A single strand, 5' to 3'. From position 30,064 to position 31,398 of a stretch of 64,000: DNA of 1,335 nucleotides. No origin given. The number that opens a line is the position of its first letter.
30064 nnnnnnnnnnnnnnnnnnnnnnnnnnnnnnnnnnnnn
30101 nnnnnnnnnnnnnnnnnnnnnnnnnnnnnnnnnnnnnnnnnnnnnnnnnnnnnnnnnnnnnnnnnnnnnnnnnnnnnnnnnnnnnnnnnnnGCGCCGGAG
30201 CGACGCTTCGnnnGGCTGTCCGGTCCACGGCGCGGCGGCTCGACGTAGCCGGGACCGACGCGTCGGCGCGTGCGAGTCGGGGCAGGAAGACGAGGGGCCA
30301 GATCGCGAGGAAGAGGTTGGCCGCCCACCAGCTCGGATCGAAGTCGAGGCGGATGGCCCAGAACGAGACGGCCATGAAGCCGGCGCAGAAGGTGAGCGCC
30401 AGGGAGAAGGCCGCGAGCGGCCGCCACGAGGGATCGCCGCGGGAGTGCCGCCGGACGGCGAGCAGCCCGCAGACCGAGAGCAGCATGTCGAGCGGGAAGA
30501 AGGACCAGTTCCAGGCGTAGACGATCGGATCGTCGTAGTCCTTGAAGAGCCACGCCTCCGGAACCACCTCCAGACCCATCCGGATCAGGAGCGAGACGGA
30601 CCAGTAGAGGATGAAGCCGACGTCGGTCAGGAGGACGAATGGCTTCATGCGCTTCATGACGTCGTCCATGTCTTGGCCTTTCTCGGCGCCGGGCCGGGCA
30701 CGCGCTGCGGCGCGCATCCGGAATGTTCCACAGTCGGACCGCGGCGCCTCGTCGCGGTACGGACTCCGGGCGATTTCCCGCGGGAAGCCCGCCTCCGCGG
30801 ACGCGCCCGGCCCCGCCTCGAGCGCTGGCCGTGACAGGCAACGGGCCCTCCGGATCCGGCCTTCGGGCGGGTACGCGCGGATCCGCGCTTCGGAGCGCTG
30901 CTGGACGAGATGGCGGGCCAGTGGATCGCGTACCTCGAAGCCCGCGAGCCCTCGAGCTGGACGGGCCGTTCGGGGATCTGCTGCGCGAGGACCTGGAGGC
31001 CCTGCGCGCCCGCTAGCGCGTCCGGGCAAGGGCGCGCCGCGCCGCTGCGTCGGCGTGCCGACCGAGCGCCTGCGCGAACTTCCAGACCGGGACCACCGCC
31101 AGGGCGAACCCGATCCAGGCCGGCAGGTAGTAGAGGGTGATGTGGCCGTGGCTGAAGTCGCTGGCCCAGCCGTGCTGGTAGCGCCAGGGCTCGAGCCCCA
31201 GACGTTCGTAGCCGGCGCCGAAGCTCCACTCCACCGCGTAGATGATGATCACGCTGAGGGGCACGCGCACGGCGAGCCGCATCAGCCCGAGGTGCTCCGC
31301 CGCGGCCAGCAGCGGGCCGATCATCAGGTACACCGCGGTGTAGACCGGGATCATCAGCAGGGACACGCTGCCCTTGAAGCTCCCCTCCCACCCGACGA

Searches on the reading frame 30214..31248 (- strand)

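Call 31: search_protein_families(library=pfam, proteins=[window:30214-31248:-], max_evalue=0.00001)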
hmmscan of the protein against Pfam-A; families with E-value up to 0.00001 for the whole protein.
window:30214-31248:- (345 aa): 1 family
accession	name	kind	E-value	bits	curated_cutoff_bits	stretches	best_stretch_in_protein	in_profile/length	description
PF17314.7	DUF5360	-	4.9e-44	149.9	25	1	201-329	1-124/127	Family of unknown function (DUF5360)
